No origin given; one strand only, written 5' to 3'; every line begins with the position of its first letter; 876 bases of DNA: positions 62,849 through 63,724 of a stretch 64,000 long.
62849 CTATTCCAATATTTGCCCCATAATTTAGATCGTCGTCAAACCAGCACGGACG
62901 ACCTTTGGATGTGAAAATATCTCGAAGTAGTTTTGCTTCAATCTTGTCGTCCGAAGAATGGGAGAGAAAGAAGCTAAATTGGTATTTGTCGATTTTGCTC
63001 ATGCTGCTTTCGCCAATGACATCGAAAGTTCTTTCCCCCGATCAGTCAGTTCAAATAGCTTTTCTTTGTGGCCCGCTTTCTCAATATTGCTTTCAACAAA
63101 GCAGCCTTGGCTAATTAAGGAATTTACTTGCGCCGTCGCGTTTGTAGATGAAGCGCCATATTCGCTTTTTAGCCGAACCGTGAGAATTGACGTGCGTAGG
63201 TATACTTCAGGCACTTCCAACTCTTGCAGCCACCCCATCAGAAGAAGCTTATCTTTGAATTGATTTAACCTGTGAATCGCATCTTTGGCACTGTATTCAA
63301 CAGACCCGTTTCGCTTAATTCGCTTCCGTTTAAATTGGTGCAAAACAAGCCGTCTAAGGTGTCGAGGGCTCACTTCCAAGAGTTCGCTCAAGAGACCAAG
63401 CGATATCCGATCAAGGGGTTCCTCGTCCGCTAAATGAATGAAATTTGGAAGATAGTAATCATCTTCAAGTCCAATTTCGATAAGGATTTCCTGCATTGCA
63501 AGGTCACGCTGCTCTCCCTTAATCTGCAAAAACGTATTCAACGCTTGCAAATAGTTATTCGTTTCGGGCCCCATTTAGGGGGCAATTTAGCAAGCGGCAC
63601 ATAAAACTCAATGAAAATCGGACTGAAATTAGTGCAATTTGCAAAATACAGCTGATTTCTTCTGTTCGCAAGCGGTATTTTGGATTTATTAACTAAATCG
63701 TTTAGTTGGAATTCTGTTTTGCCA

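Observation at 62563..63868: Low-GC islet encoding a translationally coupled HTH/winged-helix protein + minimal TIR protein: candidate undescribed TIR defence module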

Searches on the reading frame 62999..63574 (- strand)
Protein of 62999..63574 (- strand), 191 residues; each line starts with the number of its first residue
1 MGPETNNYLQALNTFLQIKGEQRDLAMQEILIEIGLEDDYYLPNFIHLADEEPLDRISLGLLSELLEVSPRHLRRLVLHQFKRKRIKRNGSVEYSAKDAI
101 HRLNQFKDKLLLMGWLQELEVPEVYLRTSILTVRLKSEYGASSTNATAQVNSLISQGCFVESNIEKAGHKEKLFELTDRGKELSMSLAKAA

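Call 4: search_protein_families(library=pfam, proteins=[window:62999-63574:-], max_evalue=1)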
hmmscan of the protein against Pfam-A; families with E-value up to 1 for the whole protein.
window:62999-63574:- (191 aa): 0 families

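Call 5: search_protein_families(library=padloc, proteins=[window:62999-63574:-], max_evalue=1)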
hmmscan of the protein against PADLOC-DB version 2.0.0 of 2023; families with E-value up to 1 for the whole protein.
window:62999-63574:- (191 aa): 0 families

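Call 7: find_homologous_proteins(query=window:62999-63574:-, max_evalue=0.01)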
Query window:62999-63574:- (191 aa): 1 proteins with E <= 0.01 among 164 candidates.
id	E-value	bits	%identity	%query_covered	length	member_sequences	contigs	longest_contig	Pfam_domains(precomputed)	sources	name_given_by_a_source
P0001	5.5e-118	409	100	100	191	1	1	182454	-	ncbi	-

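Call 8: search_protein_families(library=ncbifam, proteins=[window:62999-63574:-], max_evalue=1)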
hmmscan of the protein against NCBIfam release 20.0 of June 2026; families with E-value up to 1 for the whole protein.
window:62999-63574:- (191 aa): 0 families

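Call 9: search_protein_families(library=phrogs, proteins=[window:62999-63574:-], max_evalue=1)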
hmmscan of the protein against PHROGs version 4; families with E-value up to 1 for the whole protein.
window:62999-63574:- (191 aa): 3 families
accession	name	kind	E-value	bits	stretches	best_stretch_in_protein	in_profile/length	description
phrog_6579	-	unknown function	0.0028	18.7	1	70-98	23-51/66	-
phrog_11046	-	transcription regulation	0.004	18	1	144-186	38-79/94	transcriptional regulator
phrog_37051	-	unknown function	0.13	13.3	1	146-181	95-130/137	-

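Call 11: find_encoding_contigs(protein=P0001, flank=10000, max_places=6)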
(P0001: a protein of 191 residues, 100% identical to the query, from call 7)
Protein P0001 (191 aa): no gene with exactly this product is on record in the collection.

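Call 14: find_related_loci(query=window:62999-63574:-, collection=genome_contigs, flank=10000)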
Query window:62999-63574:- (191 aa) in genome_contigs; peptide patterns used: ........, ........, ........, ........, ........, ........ (x = any residue, [..] = any of these).
98 stretches matched a pattern, but none encodes a relative of the query by tblastn (E <= 1e-3).

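Call 15: list_cluster_members(proteins=[P0001, P0002])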
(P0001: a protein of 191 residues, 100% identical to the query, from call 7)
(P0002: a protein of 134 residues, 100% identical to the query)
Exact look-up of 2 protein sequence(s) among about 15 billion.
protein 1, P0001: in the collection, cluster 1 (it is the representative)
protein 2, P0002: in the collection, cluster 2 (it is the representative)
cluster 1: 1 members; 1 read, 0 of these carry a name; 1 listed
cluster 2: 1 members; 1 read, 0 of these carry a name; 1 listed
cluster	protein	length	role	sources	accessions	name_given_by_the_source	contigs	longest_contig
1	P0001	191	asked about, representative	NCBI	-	-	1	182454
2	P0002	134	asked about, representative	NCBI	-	-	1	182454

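Call 20: predict_structure(protein=window:62999-63574:-)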
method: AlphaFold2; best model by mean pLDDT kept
length: 191 residues; sequences in the alignment: 1
mean_pLDDT: 41.5   pTM: 0.33
mean pLDDT of the five models: 41.5, 39.9, 39.9, 36.6, 35.8
residues with pLDDT >= 90: 0; 70-90: 0; 50-70: 12; < 50: 179
segments of 3 or more residues with pLDDT < 50: 1-100, 112-131, 133-149, 151-191
pLDDT, mean of each block of 10 residues (from residue 1): 37 42 39 36 35 41 44 48 38 44 53 44 47 47 47 44 36 38 33 29
secondary structure, 60 per line:
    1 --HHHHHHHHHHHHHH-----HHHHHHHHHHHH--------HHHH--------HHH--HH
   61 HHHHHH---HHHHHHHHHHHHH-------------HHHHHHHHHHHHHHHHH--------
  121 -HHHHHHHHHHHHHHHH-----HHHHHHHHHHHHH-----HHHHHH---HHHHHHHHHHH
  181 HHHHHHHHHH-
elements in order: H3-16 H22-33 H42-45 H59-66 H70-82 H96-112 H122-137 H143-155 H161-166 H170-190

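Call 21: search_protein_representatives(protein=window:62999-63574:-)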
Query: 191 residues. Proteins with E-value up to 0.001 (for the whole library): 3; up to 1e-10: 2; up to 1e-30: 2. The best 3 are listed.
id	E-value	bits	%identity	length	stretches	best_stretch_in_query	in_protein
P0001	1.7e-118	409.1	100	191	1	1-191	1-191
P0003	9.3e-35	136.5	46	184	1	13-188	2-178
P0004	8.3e-04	35.7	40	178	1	106-187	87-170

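Call 23: find_encoding_contigs(protein=P0003, flank=10000)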
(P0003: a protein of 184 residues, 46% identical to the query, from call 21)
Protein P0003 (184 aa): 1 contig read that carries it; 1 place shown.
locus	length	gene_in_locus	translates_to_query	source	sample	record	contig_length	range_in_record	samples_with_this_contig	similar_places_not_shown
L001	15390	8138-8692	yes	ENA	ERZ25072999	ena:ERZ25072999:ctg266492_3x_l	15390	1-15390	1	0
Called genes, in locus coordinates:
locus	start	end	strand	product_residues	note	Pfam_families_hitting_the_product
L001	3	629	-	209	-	?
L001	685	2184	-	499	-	PF00884:Sulfatase, PF01663:Phosphodiest (faint), PF00884:Sulfatase, PF02995:DUF229 (weak), PF16347:SGSH_C (weak)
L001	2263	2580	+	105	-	-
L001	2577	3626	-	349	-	PF24827:AstE_AspA_cat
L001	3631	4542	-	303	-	PF18030:Rimk_N, PF02655:ATP-grasp_3, PF08443:RimK, PF02955:GSH-S_ATP, PF07478:Dala_Dala_lig_C (weak)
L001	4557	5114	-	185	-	PF05618:RimB-like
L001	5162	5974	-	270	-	PF01149:Fapy_DNA_glyco, PF06831:H2TH, PF06827:zf-FPG_IleRS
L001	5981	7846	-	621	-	PF09423:PhoD (faint)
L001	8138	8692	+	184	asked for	-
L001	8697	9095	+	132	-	PF01582:TIR (weak), PF13676:TIR_2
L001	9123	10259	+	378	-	PF13191:AAA_16 (faint), PF03193:RsgA_GTPase, PF00005:ABC_tran, PF01926:MMR_HSR1 (weak)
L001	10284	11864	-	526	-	PF00171:Aldedh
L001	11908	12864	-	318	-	PF05544:Pro_racemase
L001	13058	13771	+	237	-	PF07394:DUF1501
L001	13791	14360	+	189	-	PF07394:DUF1501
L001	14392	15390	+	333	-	?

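Call 24: find_encoding_contigs(protein=P0004, flank=10000)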
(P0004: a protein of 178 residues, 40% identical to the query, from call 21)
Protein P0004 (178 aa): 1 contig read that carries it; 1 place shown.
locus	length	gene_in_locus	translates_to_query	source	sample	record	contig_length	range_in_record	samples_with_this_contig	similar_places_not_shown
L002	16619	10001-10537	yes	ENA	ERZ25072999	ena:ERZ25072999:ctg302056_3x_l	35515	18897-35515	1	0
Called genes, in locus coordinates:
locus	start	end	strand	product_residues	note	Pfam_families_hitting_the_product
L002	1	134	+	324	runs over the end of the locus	PF12844:HTH_19, PF13560:HTH_31, PF01381:HTH_3 (weak)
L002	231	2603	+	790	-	PF01869:BcrAD_BadFG (faint)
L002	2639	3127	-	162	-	-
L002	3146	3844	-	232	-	PF06439:3keto-disac_hyd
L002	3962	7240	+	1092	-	-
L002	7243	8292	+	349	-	PF13243:SQHop_cyclase_C (faint), PF00432:Prenyltrans (faint)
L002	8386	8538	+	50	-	-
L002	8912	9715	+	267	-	-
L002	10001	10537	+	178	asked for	-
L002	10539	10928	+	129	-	PF01582:TIR, PF13676:TIR_2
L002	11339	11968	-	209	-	-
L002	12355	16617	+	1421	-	?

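Call 28: find_homologous_proteins(query=A1, max_evalue=1)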
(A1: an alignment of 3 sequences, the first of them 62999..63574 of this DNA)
Query A1 (3 sequences) (191 aa, profile of the alignment): 3 proteins with E <= 1 among 3086 candidates.
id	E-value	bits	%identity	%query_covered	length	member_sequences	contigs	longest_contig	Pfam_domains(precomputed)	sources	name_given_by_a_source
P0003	5.5e-91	321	46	93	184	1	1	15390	-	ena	-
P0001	2.6e-86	306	100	100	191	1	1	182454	-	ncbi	-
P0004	3.2e-72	260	39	43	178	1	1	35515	-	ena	-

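Call 29: find_related_loci(query=A1, collection=genome_contigs, flank=10000)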
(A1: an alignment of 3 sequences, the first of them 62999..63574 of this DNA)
Query A1 (191 aa) in genome_contigs; peptide patterns used: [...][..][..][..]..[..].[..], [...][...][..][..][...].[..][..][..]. (x = any residue, [..] = any of these).
124 stretches matched a pattern, but none encodes a relative of the query by tblastn (E <= 1e-3).

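Call 30: find_related_loci(query=A1, collection=metagenome_contigs, flank=10000)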
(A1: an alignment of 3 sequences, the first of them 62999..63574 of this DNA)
Query A1 (191 aa) in metagenome_contigs; peptide patterns used: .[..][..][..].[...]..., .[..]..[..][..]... (x = any residue, [..] = any of these).
309 stretches matched a pattern, but none encodes a relative of the query by tblastn (E <= 1e-3).

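Call 31: find_related_loci(query=A1, collection=viral_contigs, flank=10000)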
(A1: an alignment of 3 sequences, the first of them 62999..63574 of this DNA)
Query A1 (191 aa) in viral_contigs; peptide patterns used: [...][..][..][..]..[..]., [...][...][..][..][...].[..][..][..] (x = any residue, [..] = any of these).
182 stretches matched a pattern, but none encodes a relative of the query by tblastn (E <= 1e-3).

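Call 33: search_solved_structures(query=A1, max_evalue=10, show_alignments=3)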
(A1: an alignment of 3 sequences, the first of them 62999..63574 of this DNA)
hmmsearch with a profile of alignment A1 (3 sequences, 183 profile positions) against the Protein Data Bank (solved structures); distinct sequences matched with E-value up to 10: 4.
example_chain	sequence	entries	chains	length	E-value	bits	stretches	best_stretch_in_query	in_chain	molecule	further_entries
7y9n_A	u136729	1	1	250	0.017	18.1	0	36-71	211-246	Spike protein S2',5HB-H2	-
7rzt_A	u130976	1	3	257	0.24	14.4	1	5-68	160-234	SARS-CoV-2 HR1 S940F linked to a scaffold,Spike protein S2'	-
7wxz_A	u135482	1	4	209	0.46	13.4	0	35-68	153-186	Spike protein S2'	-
7rzu_A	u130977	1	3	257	0.54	13.2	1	5-72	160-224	SARS-CoV-2 HR1 A942S linked to a scaffold,Spike protein S2'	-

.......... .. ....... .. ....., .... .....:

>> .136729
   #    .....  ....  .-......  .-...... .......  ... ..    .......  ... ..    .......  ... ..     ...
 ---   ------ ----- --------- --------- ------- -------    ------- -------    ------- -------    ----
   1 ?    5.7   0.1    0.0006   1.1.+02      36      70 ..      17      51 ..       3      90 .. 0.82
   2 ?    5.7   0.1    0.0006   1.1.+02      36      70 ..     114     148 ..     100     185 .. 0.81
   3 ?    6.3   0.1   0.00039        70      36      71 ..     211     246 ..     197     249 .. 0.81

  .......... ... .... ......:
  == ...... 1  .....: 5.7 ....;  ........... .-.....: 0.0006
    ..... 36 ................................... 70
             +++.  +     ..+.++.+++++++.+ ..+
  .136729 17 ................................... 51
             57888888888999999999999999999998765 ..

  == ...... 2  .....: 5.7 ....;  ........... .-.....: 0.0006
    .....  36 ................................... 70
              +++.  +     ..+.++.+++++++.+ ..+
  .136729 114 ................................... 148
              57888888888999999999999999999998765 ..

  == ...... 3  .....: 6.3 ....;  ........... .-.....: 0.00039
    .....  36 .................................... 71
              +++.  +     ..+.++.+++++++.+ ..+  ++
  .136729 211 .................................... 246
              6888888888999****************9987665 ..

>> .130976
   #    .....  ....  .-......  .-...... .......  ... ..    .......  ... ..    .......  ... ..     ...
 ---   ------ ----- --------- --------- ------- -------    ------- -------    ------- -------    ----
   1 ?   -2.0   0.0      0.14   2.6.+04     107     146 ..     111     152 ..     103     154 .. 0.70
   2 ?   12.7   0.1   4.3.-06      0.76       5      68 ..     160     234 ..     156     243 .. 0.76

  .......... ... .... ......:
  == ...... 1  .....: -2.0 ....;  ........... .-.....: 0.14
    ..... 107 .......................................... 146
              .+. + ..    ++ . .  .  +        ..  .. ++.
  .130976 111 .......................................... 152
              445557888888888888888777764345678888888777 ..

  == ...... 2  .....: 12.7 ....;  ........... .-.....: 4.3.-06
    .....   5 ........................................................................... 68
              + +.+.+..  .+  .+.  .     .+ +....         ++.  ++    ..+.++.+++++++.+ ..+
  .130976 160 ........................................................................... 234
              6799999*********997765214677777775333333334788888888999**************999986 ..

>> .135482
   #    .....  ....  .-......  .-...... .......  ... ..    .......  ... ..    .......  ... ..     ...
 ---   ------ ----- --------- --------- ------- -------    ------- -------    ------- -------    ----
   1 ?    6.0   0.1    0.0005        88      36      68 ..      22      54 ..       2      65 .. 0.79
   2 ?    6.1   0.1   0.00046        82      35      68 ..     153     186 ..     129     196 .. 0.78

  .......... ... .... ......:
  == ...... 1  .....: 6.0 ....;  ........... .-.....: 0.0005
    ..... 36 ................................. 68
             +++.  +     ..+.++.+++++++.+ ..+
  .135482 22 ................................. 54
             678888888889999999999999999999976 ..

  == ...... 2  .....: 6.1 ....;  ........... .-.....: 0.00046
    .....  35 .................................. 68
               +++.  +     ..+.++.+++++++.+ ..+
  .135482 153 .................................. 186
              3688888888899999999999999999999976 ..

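Call 42: predict_structure(alignment_id=A1)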
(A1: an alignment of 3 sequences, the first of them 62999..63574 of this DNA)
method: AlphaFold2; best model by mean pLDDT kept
length: 191 residues; sequences in the alignment: 3
mean_pLDDT: 76.9   pTM: 0.49
mean pLDDT of the five models: 76.9, 67.2, 60.1, 52.7, 42.4
residues with pLDDT >= 90: 28; 70-90: 112; 50-70: 47; < 50: 4
segments of 3 or more residues with pLDDT < 50: 47-49
pLDDT, mean of each block of 10 residues (from residue 1): 70 90 87 88 59 82 90 91 81 59 72 78 75 68 66 84 64 81 80 66
secondary structure, 60 per line:
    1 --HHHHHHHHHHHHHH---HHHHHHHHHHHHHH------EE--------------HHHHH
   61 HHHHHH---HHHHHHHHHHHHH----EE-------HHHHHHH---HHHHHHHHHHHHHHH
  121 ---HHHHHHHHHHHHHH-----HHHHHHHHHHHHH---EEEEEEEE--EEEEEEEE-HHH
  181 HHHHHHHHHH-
elements in order: H3-16 H20-33 H56-66 H70-82 H96-102 H106-120 H124-137 H143-155 E159-166 E169-176 H178-190

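Call 45: fold_search(model_id=the predicted structure, library=pdb)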
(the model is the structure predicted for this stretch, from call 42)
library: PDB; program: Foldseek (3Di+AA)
matches with E <= 10: 819; with E <= 0.001: 0
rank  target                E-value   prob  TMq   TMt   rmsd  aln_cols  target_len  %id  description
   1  1tbx_B                1.3e-02  1.00  0.32  0.60   3.9        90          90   23  Crystal structure of SSV1 F-93 (released 2004-07-13)
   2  1tbx_A                1.6e-02  1.00  0.32  0.59   4.1        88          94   24  Crystal structure of SSV1 F-93 (released 2004-07-13)
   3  7wh4_A                3.2e-02  1.00  0.30  0.54   2.2        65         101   20  Crystal structure of the PadR-family transcriptional regulator Rv3488 of Mycobacterium tuberculosis H37Rv in complex w (released 2022-02-09)
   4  3gfj                  3.8e-02  0.99  0.31  0.40   9.5       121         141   17  Crystal structure of the ST1710 mutant (R89A) protein (released 2009-08-25)
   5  3gfm                  4.7e-02  0.98  0.28  0.37   9.5       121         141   16  Crystal structure of the ST1710 mutant (K91A) protein (released 2009-08-25)
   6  5zi8_B                5.2e-02  1.00  0.30  0.54   2.1        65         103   20  Crystal structure of the PadR-family transcriptional regulator Rv3488 of Mycobacterium tuberculosis H37Rv in complex w (released 2018-10-17)
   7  5zi8_A                5.7e-02  1.00  0.29  0.52   2.1        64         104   20  Crystal structure of the PadR-family transcriptional regulator Rv3488 of Mycobacterium tuberculosis H37Rv in complex w (released 2018-10-17)
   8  9qbd_A                5.7e-02  1.00  0.30  0.50   4.8        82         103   13  Crystal structure of Brachyspira hampsonii PadR with Leu88 replaced by 3-aminotyrosine (released 2026-03-11)
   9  1j0r_A                5.7e-02  0.99  0.30  0.46   5.3        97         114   18  Crystal structure of the replication termination protein mutant C110S (released 2003-11-20)
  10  3gfl                  5.7e-02  0.98  0.28  0.37   9.5       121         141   16  Crystal structure of the ST1710 mutant (R90A) protein (released 2009-08-25)
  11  5z7b_A                6.0e-02  1.00  0.32  0.31   4.9        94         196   11  Crystal structure of the VanR transcription factor in complex with vanillate (released 2018-08-29)
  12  3l7w                  6.4e-02  1.00  0.32  0.55   3.9        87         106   17  The Crystal Structure of smu.1704 from Streptococcus mutans UA159 (released 2010-12-08)
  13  9qbd_B                6.4e-02  1.00  0.32  0.52   4.5        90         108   16  Crystal structure of Brachyspira hampsonii PadR with Leu88 replaced by 3-aminotyrosine (released 2026-03-11)
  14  8ylg_A                6.4e-02  0.96  0.31  0.36  11.3       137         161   17  Crystal structure of Burkholderia thailandensis MftR in complex with operator DNA (released 2024-11-13)
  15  2dqr_B                6.7e-02  1.00  0.32  0.48   4.8        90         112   21  Crystal structure of the replication terminator protein mutant RTP.E39K.R42Q (released 2007-05-29)
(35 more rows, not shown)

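Call 58: fold_search(model_id=the predicted structure, library=viral)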
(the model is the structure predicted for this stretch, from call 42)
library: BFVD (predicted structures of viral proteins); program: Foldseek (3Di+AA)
matches with E <= 10: 962; with E <= 0.001: 0
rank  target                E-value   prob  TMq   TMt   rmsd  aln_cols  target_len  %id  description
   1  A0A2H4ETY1            5.9e-02  0.99  0.32  0.47   8.2       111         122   18  (no name in the UniProt tables at hand)
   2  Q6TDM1                6.2e-02  1.00  0.30  0.63   3.4        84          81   20  ORF E81 [Sulfolobus virus Kamchatka 1]
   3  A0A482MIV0            7.2e-02  1.00  0.27  0.44   3.2        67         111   16  PadR family transcriptional regulator [Nodularia phage vB_NspS-kac68v162]
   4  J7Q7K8                7.6e-02  1.00  0.34  0.50   4.3        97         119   12  Hypothetical wHTH DNA-binding protein [Alphaspiravirus yamagawaense]
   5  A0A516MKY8            8.0e-02  0.89  0.31  0.33  20.1       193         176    9  (no name in the UniProt tables at hand)
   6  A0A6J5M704            9.3e-02  0.84  0.32  0.15  16.5       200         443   12  Uncharacterized protein [uncultured Caudovirales phage]
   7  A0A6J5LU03            9.8e-02  0.80  0.27  0.25  15.2       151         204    6  Transcription regulator TrmB, N-terminal [uncultured Caudovirales phage]
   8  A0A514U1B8            1.2e-01  0.20  0.20  0.19  16.6       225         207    8  Uncharacterized protein [Gordonia phage Phendrix]
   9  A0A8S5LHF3            1.3e-01  0.98  0.29  0.45   5.3       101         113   16  Winged helix-turn-helix transcription repressor [Myoviridae sp. ctqMr7]
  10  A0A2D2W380            1.3e-01  0.25  0.20  0.07  25.0       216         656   10  DNA-directed RNA polymerase [Escherichia phage PGT2]
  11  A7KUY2                1.4e-01  1.00  0.34  0.43   4.3        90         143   14  (no name in the UniProt tables at hand)
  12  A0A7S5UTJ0            1.4e-01  0.99  0.32  0.59   4.2        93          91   18  (no name in the UniProt tables at hand)
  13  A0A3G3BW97            1.4e-01  0.99  0.21  0.52   4.7        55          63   22  Uncharacterized protein [Bacillus phage vB_BboS-125]
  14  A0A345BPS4            1.4e-01  0.66  0.24  0.34  16.1       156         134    9  (no name in the UniProt tables at hand)
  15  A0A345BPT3            1.5e-01  0.99  0.23  0.44   3.2        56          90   21  (no name in the UniProt tables at hand)
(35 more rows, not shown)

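Call 68: search_protein_families(library=pfam, alignment_id=A1, max_evalue=10)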
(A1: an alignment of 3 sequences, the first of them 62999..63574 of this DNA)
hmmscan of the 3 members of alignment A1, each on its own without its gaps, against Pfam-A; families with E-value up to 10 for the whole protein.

A. member 1, window:62999-63574:- (191 aa): 0 families

B. families by the number of members that match (of 3 scanned): 1 family
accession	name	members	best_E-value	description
PF24148.1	ApeC_platyh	1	0.25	ApeC, platyhelminthes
